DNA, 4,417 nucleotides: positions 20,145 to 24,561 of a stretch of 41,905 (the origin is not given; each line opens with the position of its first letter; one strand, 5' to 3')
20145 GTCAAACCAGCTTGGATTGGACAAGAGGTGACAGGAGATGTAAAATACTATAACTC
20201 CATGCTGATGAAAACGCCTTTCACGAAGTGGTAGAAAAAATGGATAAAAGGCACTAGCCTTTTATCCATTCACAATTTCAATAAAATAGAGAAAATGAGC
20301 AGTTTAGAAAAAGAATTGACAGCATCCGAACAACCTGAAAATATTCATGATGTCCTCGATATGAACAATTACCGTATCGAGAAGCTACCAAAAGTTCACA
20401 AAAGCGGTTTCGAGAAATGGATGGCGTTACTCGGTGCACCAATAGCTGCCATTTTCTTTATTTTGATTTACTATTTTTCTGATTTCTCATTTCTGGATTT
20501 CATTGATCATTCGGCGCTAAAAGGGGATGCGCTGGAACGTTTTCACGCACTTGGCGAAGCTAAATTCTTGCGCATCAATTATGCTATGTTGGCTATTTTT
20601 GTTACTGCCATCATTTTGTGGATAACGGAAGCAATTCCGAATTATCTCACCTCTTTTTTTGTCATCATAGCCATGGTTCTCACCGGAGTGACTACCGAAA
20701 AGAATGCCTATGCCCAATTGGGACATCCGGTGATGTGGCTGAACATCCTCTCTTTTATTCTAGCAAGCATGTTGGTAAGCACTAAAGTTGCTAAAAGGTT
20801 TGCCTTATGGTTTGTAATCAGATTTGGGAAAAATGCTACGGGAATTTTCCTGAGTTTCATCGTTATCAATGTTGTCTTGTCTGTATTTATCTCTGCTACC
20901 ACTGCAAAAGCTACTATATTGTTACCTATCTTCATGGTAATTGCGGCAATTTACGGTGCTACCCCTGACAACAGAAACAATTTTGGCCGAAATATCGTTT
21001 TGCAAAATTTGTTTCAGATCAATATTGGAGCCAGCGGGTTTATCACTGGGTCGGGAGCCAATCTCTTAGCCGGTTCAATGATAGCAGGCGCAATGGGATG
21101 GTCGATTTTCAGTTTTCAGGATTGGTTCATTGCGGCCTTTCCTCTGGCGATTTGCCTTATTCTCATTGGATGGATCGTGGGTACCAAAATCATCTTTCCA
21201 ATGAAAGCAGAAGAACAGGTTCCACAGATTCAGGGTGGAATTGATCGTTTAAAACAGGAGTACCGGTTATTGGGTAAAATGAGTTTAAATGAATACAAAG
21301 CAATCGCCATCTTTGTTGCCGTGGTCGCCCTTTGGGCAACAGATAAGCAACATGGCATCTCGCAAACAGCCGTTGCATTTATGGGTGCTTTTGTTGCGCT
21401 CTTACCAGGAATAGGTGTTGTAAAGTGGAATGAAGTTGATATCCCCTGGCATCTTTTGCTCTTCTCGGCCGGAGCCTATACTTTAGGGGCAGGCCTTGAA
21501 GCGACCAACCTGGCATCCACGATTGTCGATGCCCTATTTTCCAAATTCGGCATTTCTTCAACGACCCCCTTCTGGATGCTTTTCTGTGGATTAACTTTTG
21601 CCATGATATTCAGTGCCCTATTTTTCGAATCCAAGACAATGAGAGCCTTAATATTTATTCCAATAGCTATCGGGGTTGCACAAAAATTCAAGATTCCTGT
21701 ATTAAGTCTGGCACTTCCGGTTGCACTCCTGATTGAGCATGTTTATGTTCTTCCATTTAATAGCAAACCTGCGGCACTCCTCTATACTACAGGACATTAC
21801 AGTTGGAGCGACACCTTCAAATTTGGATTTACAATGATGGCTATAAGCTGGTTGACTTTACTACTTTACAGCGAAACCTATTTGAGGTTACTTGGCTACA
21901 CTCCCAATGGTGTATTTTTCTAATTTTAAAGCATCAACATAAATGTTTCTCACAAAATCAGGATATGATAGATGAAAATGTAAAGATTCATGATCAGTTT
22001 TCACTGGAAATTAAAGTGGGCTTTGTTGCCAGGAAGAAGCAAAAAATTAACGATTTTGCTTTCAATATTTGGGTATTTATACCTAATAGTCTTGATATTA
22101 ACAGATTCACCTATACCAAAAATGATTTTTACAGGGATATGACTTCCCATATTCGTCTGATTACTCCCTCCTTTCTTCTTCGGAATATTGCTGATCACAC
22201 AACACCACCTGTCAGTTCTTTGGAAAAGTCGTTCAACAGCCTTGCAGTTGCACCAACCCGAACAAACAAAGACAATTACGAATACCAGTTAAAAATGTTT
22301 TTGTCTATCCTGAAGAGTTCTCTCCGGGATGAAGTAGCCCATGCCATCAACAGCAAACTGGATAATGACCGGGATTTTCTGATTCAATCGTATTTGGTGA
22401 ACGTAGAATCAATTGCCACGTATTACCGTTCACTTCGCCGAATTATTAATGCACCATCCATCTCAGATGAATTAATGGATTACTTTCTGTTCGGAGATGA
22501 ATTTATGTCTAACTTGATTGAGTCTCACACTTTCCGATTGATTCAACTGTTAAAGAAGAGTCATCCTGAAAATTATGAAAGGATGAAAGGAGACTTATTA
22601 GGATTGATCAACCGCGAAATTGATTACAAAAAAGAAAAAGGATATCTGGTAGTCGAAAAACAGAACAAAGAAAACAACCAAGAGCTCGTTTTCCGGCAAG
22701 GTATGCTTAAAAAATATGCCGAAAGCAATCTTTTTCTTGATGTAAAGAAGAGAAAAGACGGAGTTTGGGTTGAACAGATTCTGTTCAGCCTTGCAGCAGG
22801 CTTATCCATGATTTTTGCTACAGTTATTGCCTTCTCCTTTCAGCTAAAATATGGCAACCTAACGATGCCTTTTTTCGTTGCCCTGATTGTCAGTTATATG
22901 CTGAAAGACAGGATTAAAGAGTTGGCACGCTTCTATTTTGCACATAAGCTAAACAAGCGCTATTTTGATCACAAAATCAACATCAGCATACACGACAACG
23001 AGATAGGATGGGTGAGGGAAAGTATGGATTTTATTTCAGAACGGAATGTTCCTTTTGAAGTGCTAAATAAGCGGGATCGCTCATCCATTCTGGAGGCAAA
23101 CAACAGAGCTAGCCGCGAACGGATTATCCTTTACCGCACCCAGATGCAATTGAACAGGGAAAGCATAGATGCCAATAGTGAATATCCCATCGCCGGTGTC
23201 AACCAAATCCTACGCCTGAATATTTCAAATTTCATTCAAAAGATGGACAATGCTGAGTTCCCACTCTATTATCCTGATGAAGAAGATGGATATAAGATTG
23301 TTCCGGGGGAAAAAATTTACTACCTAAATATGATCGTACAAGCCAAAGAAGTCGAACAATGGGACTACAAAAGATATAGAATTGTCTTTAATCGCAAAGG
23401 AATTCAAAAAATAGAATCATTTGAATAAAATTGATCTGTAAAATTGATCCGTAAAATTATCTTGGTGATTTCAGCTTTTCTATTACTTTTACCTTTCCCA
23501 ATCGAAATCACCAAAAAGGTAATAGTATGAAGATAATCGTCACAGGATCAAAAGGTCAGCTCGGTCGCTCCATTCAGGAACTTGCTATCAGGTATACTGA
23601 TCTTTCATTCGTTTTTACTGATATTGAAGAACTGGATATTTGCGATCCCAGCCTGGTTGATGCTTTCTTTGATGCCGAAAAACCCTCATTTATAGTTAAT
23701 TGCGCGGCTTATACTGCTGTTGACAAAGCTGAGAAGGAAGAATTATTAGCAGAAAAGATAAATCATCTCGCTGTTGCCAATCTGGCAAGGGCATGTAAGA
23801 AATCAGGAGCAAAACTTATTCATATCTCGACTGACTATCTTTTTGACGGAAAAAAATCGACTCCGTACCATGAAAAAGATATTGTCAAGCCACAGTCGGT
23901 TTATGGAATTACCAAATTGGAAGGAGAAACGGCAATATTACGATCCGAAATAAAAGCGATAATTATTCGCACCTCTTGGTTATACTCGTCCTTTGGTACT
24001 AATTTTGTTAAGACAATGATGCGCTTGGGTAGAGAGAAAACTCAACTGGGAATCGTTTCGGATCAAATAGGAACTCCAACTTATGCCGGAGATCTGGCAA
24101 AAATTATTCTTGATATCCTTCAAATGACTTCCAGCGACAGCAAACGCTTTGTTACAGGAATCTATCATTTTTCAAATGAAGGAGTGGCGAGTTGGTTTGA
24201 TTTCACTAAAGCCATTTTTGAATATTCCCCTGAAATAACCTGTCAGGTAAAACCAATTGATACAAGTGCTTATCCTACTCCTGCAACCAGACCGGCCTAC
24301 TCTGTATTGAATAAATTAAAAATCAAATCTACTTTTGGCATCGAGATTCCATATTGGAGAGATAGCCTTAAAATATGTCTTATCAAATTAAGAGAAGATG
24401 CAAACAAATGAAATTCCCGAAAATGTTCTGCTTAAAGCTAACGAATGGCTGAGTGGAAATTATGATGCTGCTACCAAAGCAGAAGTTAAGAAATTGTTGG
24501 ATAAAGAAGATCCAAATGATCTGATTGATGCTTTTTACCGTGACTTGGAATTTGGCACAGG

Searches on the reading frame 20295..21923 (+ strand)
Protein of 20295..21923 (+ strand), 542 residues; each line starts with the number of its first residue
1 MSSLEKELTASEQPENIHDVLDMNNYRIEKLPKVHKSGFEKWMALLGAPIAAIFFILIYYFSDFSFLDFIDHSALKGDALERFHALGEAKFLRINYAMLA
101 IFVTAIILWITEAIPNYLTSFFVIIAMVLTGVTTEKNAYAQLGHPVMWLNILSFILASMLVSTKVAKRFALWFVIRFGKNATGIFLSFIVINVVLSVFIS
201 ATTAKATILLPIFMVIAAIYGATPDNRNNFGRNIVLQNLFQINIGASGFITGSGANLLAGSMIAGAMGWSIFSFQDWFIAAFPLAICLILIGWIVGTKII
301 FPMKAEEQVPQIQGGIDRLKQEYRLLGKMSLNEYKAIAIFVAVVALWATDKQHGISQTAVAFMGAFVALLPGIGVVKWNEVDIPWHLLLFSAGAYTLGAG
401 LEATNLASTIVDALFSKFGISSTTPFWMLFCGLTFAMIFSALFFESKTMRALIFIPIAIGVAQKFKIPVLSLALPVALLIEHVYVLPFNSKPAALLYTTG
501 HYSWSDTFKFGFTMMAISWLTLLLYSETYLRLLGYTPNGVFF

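Call 12: search_protein_families(library=pfam, proteins=[window:20295-21923:+], max_evalue=0.001)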
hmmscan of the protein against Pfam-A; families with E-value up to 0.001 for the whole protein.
window:20295-21923:+ (542 aa): 2 families
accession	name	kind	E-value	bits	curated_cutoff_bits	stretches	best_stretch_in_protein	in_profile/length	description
PF00939.25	Na_sulph_symp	-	1.2e-51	176.6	27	1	96-534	31-470/472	Sodium:sulfate symporter transmembrane region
PF03600.22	CitMHS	-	3.5e-30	105.7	31.9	1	106-442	1-300/336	Citrate transporter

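Call 24: search_protein_families(library=ncbifam, proteins=[window:20295-21923:+], max_evalue=0.01)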
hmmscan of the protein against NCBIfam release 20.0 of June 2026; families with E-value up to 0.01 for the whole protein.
window:20295-21923:+ (542 aa): 1 family
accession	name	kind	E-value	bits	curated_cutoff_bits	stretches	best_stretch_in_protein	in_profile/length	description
TIGR00785.1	dass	subfamily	2.6e-60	204.4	198.6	1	94-529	9-443/444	DASS family sodium-coupled anion symporter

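Call 37: search_solved_structures(query=window:20295-21923:+, max_evalue=0.001)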
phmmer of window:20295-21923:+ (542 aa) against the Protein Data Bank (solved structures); distinct sequences matched with E-value up to 0.001: 14.
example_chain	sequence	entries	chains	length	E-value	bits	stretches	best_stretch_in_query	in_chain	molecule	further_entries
8uvc_A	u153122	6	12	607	1.5e-18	69.9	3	380-531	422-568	Na(+)/dicarboxylate cotransporter 3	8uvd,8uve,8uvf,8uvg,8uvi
8w6c_A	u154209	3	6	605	2.1e-18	69.5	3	336-524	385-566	Solute carrier family 13 member 2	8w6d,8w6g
9mcu_A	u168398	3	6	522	6e-18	68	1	96-520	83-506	Dicarboxylate transporter 2.1, chloroplastic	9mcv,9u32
8y5u_A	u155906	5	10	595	1.1e-15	60.5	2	375-519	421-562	Solute carrier family 13 member 1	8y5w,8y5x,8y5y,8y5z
8w6h_A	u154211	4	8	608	1.5e-15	60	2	375-519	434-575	Solute carrier family 13 member 1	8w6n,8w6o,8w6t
30ut_A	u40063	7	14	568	2.3e-15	59.5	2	377-529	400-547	Na(+)/citrate cotransporter | Solute carrier family 13 member 5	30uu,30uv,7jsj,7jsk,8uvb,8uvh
9mcr_A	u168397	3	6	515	3.9e-14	55.4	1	94-520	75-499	Dicarboxylate transporter 1, chloroplastic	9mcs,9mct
6wtw_A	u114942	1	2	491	4.3e-12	48.7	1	96-534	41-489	DASS family sodium-coupled anion symporter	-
6wu1_A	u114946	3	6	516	5.3e-12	48.4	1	96-534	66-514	DASS family sodium-coupled anion symporter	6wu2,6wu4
8zkw_A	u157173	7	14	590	3e-11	45.8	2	100-216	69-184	Protein I'm not dead yet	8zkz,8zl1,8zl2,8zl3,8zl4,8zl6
5ul7_A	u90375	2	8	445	4.2e-11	45.4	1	95-514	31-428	Transporter, NadC family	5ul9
9n5n_A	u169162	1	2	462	4.6e-11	45.3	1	95-514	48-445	Transporter, NadC family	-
4f35_D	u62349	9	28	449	4.6e-11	45.3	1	95-514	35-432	Transporter, NadC family | DASS family sodium-coupled anion symporter | VcINDY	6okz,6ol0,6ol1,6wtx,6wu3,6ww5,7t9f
5uld_A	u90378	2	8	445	1.4e-10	43.7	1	95-514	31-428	Transporter, NadC family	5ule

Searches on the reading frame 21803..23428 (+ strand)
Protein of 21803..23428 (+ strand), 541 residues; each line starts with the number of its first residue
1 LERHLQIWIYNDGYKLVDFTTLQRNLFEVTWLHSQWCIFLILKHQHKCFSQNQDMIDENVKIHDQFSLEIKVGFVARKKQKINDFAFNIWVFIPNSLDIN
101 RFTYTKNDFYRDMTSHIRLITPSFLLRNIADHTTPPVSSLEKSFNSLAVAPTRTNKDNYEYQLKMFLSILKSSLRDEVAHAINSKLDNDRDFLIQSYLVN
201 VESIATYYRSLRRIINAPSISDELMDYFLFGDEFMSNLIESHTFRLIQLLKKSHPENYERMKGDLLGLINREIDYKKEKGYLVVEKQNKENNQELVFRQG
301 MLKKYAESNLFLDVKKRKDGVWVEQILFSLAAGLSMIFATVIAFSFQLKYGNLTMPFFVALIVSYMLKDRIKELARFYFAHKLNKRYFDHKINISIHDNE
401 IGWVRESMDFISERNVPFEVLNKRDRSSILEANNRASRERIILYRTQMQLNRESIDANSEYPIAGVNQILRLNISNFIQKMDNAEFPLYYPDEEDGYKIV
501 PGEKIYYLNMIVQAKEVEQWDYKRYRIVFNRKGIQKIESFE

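Call 12: search_protein_families(library=pfam, proteins=[window:21803-23428:+], max_evalue=0.001)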
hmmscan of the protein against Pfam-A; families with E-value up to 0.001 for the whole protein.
window:21803-23428:+ (541 aa): 0 families

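Call 24: search_protein_families(library=ncbifam, proteins=[window:21803-23428:+], max_evalue=0.01)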
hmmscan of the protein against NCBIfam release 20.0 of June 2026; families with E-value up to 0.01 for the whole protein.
window:21803-23428:+ (541 aa): 0 families

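Call 38: search_solved_structures(query=window:21803-23428:+, max_evalue=1)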
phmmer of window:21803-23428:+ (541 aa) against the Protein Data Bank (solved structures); distinct sequences matched with E-value up to 1: 0.

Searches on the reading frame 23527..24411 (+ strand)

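Call 12: search_protein_families(library=pfam, proteins=[window:23527-24411:+], max_evalue=0.001)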
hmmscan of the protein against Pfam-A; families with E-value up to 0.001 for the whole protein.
window:23527-24411:+ (294 aa): 5 families
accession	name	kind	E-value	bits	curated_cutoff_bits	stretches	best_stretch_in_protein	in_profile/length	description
PF04321.23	RmlD_sub_bind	-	8.7e-103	343.8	27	1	1-288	1-285/287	RmlD substrate binding domain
PF01370.27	Epimerase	-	1.6e-22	80.5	20.9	1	3-203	1-230/240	NAD dependent epimerase/dehydratase family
PF16363.11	GDP_Man_Dehyd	-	2.1e-14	54.2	27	1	33-161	56-193/332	GDP-mannose 4,6 dehydratase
PF02719.21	Polysacc_synt_2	-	1.4e-06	28.1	20.2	1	37-149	62-161/293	Polysaccharide biosynthesis protein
PF07993.18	NAD_binding_4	-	1.7e-05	24.6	20.1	1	52-155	88-210/258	Male sterility protein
